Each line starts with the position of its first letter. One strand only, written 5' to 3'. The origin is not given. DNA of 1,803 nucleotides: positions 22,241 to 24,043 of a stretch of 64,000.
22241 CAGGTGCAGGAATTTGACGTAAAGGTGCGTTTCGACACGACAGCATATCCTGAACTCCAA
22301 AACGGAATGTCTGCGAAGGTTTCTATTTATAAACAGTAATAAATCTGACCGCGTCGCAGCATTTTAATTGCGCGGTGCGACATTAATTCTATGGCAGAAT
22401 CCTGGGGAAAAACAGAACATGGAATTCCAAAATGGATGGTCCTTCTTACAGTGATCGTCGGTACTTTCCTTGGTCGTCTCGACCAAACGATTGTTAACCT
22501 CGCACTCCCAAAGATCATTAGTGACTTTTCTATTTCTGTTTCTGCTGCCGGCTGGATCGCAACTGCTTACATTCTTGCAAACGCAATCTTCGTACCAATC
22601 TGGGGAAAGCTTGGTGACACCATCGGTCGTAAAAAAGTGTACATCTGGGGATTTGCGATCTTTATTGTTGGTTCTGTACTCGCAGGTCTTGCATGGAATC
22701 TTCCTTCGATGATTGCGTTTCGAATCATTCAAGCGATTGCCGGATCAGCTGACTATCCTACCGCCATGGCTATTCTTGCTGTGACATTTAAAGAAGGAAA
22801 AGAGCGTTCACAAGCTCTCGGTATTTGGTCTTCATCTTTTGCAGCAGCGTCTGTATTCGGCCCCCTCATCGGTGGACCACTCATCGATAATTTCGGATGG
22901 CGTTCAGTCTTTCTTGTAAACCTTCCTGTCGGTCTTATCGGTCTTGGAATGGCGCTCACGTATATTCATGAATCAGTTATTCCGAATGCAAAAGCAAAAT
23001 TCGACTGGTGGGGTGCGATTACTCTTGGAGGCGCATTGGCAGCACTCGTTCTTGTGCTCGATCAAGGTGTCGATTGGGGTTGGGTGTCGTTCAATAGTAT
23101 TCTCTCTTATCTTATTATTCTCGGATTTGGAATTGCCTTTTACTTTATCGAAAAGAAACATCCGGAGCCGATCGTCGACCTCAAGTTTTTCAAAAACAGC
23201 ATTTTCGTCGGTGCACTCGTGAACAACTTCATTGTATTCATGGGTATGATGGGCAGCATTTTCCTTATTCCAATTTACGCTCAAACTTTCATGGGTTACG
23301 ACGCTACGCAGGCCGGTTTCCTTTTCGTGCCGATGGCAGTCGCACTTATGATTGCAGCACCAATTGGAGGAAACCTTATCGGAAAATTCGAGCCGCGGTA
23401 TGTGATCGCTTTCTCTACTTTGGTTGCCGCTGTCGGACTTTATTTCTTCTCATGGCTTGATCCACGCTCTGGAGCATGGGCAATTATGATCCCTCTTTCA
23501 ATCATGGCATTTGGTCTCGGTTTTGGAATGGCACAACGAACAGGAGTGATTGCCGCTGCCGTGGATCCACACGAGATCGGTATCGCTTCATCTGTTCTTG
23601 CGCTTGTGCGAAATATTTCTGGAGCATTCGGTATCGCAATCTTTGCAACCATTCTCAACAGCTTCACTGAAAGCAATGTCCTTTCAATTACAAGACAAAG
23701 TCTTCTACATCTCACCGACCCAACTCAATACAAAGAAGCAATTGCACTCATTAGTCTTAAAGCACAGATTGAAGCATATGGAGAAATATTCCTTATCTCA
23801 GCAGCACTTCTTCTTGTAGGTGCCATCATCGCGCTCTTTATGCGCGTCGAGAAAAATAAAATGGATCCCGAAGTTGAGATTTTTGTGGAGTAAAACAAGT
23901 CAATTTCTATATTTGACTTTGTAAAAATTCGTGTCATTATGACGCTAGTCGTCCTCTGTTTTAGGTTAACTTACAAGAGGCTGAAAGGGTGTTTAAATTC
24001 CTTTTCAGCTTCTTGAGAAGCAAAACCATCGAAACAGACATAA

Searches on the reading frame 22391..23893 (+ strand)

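Call 88: search_protein_families(library=ncbifam, proteins=[window:22391-23893:+], max_evalue=1e-10)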
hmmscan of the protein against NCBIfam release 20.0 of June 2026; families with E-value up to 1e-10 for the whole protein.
window:22391-23893:+ (500 aa): 45 families (the best 25 are shown)
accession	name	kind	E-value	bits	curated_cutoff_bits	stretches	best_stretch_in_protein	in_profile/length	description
TIGR00711.1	efflux_EmrB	subfamily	8.8e-95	318.2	230.2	1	17-483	3-484/485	DHA2 family efflux MFS transporter permease subunit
NF000391.1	EmrB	exception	6.7e-53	180.1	925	1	16-424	11-420/501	multidrug efflux MFS transporter permease subunit EmrB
NF000025.1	MFS_efflux_tcmA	exception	9.2e-53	179.8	999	1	14-424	24-433/538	tetracenomycin C efflux MFS transporter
NF011571.1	PRK14995.1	subfamily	5.4e-44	150.8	701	1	14-453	4-443/493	SmvA family efflux MFS transporter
NF033896.2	MFS_LfrA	equivalog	2.2e-43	148.6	825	1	14-431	18-433/504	efflux MFS transporter LfrA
NF000009.1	tet_MFS_Tcr3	exception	1.5e-42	145.8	1000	1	20-485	35-506/512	tetracycline efflux MFS transporter Tcr3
NF012169.0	qepA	equivalog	7.2e-39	133.8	1075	1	14-421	19-421/511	fluoroquinolone efflux MFS transporter QepA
NF000031.1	MFS_efflux_LmrA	exception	2.2e-38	132.2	850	1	14-421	29-436/484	lincomycin efflux MFS transporter Lmr(A)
NF000089.1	qac_MFS_AB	exception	3.4e-38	131.7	900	1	14-421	17-424/514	QacA/B family quaternary ammonium compound efflux MFS transporter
NF000095.1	tet_MFS_OtrB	exception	8.9e-38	130.1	999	1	21-425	31-440/563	oxytetracycline resistance efflux MFS transporter OtrB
NF040895.2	MFS_effux_SdrM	equivalog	7.5e-36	124.2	550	1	16-422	6-404/441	multidrug efflux MFS transporter SdrM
NF007799.0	PRK10504.1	subfamily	2e-33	116.1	426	1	15-431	10-422/471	multidrug transporter subunit MdtD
NF000218.1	FexA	exception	1e-31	110.1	900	1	18-421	23-428/475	chloramphenicol/florfenicol efflux MFS transporter FexA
NF000060.1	MFS_efflux_LmrB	exception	1.2e-30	106.8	800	1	17-451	18-447/479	lincomycin efflux MFS transporter Lmr(B)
NF012185.0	tet_MFS_L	exception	5.6e-27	94.8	925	1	16-423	14-409/457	tetracycline efflux MFS transporter Tet(L)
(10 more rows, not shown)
